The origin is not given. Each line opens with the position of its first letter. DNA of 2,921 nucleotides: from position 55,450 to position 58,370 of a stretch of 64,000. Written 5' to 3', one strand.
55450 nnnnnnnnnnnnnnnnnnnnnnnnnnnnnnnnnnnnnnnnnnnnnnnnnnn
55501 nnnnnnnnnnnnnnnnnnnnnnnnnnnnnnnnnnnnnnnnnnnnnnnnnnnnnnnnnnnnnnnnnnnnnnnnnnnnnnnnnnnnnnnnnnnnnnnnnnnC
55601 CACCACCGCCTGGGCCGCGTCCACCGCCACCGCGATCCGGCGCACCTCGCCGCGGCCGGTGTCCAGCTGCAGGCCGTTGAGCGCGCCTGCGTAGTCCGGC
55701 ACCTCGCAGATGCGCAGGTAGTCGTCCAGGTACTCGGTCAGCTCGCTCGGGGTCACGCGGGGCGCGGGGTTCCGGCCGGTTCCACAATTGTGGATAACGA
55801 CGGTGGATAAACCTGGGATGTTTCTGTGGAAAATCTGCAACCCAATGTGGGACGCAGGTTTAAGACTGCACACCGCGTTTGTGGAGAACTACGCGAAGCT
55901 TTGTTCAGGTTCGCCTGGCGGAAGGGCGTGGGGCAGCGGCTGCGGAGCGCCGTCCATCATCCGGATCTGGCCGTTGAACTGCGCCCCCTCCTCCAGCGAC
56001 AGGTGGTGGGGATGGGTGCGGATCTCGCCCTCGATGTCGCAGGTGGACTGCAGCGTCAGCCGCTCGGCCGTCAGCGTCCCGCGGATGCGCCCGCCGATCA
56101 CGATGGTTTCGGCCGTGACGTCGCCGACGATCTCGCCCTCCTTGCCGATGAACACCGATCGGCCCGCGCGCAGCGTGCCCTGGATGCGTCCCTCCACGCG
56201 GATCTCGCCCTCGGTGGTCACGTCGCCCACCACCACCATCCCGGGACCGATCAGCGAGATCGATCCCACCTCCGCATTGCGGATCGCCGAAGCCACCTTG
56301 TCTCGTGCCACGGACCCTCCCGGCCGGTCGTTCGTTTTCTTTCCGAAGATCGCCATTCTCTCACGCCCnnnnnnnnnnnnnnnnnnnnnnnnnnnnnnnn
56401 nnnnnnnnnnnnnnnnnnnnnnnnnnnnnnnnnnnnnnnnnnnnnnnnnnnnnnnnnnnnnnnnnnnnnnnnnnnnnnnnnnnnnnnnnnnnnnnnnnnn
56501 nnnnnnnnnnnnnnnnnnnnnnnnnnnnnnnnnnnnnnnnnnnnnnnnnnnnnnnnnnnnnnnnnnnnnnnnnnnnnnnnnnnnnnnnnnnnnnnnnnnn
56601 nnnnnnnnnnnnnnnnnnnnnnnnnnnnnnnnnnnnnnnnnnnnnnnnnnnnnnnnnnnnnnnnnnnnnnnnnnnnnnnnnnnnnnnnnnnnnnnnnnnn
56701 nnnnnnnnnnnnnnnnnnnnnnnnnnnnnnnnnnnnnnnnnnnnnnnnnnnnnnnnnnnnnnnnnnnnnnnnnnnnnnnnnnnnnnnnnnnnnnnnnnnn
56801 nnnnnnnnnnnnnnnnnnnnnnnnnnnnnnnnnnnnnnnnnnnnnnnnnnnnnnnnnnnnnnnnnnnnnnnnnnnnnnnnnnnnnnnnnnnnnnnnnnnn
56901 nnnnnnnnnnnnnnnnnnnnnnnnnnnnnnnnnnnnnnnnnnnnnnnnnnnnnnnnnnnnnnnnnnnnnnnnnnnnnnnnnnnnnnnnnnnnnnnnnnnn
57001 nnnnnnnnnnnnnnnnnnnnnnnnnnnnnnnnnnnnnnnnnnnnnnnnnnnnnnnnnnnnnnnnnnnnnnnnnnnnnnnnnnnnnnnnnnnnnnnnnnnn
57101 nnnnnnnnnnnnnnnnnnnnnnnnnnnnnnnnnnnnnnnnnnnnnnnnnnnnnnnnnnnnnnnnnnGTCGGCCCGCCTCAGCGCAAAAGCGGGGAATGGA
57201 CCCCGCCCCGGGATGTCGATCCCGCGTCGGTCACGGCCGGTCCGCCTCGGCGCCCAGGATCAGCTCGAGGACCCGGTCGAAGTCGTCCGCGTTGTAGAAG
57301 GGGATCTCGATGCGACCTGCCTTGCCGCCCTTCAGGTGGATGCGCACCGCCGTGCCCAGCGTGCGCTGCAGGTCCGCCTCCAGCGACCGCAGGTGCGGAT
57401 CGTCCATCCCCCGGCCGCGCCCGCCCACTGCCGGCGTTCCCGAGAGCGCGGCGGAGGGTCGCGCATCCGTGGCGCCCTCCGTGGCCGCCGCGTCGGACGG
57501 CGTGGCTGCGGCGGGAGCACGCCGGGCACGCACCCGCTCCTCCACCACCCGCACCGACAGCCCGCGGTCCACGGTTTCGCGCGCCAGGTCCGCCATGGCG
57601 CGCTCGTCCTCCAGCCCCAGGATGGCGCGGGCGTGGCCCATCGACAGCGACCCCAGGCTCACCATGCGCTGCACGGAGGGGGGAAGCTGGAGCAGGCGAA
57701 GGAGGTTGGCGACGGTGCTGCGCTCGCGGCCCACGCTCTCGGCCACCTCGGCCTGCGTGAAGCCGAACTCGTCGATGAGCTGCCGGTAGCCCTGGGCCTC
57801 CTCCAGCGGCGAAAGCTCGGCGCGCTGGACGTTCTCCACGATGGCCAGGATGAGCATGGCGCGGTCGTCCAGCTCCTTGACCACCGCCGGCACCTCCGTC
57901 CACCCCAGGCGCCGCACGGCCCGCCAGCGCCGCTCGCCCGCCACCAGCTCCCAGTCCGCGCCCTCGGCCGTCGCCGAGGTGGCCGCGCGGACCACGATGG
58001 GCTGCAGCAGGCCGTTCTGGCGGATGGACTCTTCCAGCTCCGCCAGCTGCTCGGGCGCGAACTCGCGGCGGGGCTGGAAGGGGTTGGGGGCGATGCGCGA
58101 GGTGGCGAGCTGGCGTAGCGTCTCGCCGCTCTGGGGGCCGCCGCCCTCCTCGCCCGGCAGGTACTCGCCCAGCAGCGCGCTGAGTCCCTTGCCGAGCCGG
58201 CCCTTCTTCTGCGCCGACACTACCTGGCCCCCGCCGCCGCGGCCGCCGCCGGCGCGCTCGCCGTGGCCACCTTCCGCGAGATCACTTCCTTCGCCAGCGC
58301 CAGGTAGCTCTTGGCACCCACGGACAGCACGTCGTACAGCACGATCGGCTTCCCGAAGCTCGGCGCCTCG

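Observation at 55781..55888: Cluster of DnaA-box 9-mers between the bactofilin and Nif3-like genes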

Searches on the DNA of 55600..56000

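Call 51: search_rna_families(source=window, start=55600, end=56000, threshold=evalue, max_evalue=1)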
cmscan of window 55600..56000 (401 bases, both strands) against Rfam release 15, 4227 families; matches with E-value up to 1: 1.
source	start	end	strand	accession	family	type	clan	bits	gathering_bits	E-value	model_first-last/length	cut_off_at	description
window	55653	55728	-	RF02246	Six3os1_1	Gene; lncRNA;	-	15.9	50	0.3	1-87/87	no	Six3os1 conserved region 1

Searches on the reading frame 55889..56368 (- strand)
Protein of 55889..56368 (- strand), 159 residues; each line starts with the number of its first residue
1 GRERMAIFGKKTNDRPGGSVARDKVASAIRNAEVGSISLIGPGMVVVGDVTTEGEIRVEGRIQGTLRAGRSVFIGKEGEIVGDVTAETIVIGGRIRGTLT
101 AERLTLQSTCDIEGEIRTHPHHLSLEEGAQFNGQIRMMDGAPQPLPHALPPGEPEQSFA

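Call 8: search_protein_families(library=pfam, proteins=[window:55889-56368:-])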
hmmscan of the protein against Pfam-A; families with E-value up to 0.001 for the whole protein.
window:55889-56368:- (159 aa): 1 family
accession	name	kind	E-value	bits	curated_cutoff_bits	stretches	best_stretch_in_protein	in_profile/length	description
PF04519.19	Bactofilin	-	2e-24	86.1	27.9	1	38-135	1-97/98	Polymer-forming cytoskeletal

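Call 20: find_encoding_contigs(protein=window:55889-56356:-, flank=10000, max_places=6)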
Protein window:55889-56356:- (155 aa): 1 contig read that carries it; 1 place shown.
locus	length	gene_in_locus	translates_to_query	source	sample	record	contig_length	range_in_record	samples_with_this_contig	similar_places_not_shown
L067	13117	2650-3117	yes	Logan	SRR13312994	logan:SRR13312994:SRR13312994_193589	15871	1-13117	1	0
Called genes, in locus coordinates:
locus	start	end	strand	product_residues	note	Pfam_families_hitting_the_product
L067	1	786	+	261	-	?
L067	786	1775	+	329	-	PF02195:ParB_N, PF17762:HTH_ParB, PF23552:ParB_C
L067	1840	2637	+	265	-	PF01551:Peptidase_M23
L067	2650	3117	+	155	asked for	PF04519:Bactofilin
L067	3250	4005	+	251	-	PF01784:DUF34_NIF3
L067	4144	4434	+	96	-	PF04248:NTP_transf_9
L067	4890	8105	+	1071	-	PF04738:Lant_dehydr_N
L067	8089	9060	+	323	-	PF14028:Lant_dehydr_C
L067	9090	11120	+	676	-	PF05147:LANC_like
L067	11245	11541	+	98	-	-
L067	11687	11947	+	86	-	-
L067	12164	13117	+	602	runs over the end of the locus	PF00664:ABC_membrane, PF00005:ABC_tran, PF02463:SMC_N (faint), PF13304:AAA_21 (faint)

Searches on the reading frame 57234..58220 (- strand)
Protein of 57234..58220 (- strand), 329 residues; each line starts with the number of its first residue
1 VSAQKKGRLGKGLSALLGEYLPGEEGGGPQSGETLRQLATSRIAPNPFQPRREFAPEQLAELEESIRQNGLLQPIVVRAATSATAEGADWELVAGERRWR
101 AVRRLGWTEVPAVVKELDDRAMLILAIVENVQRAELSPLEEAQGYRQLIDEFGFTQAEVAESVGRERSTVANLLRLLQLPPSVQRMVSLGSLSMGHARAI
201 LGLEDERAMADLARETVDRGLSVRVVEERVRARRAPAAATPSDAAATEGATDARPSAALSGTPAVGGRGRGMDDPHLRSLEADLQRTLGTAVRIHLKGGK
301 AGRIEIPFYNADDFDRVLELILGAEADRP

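Call 15: find_related_loci(query=window:57234-58220:-, collection=genome_contigs, flank=10000)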
Query seq(329 aa) (329 aa) in genome_contigs; peptide patterns used: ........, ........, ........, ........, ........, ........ (x = any residue, [..] = any of these).
600 stretches matched a pattern (row limit reached: there are more); 66 encode a relative of the query (tblastn E <= 1e-3); 66 distinct loci.
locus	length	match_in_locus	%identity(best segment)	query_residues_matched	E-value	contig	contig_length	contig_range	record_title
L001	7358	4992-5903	70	3-328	1e-140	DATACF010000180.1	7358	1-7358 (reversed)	MAG TPA_asm: Longimicrobium sp. isolate SMAG_U6717 k141_2828644, whole genome shotgun sequence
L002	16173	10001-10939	73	1-328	2e-137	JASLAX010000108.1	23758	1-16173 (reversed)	MAG: Longimicrobiaceae bacterium isolate CMU.bins.247 k141_17328166, whole genome shotgun sequence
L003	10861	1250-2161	69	5-328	5e-136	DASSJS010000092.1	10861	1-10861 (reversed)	MAG TPA_asm: Longimicrobium sp. isolate SMAG_U1121 k141_556325, whole genome shotgun sequence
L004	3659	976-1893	67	3-328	5e-137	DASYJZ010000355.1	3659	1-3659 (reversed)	MAG TPA_asm: Longimicrobium sp. isolate SMAG_U4308 k141_1559422, whole genome shotgun sequence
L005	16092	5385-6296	70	1-325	2e-132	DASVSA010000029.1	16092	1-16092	MAG TPA_asm: Longimicrobium sp. isolate SMAG_U3250 k141_909423, whole genome shotgun sequence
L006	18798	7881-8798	67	3-328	1e-132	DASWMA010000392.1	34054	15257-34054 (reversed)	MAG TPA_asm: Longimicrobium sp. isolate SMAG_U3375 k141_467295, whole genome shotgun sequence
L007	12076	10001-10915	66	5-328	2e-132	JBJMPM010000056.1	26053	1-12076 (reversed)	MAG: Longimicrobiaceae bacterium isolate 12C16O_48h_50_P10_coass_bin_29 k141_1298239, whole genome shotgun sequence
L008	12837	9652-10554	67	3-328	2e-127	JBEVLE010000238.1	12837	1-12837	MAG: Longimicrobiaceae bacterium isolate T4R2BO.9.metabat2 T4R2BO.9.metabat2_k133_1155723, whole genome shotgun sequence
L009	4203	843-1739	68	3-328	2e-129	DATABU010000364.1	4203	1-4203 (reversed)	MAG TPA_asm: Longimicrobiaceae bacterium isolate SMAG_U6706 k141_2757516, whole genome shotgun sequence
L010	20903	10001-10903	67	3-328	1e-126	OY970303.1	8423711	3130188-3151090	MAG: uncultured Gemmatimonadales bacterium isolate MFD01275.bin.c.12 genome assembly, chromosome: 1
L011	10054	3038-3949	67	1-326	4e-120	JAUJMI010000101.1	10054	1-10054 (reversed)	MAG: Longimicrobium sp. isolate YPbin7 NODE_2032_length_10054_cov_11.014501, whole genome shotgun sequence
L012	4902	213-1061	64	19-327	8e-119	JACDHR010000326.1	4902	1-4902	MAG: Gemmatimonadetes bacterium isolate MGR_bin443 SD2911_NODE_6054_length_4902_cov_2.090681, whole genome shotgun seque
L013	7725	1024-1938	63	1-328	4e-108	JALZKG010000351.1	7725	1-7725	MAG: Gemmatimonadota bacterium isolate MSU bin1 SD1457-59_k127_2060338, whole genome shotgun sequence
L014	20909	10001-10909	57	1-323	3e-102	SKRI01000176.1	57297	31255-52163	MAG: Gemmatimonadetes bacterium isolate CSSed162cmA_48 CSSed16-2cmA-359, whole genome shotgun sequence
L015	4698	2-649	68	94-328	3e-95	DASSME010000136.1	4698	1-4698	MAG TPA_asm: Longimicrobium sp. isolate SMAG_U1190 k141_1346625, whole genome shotgun sequence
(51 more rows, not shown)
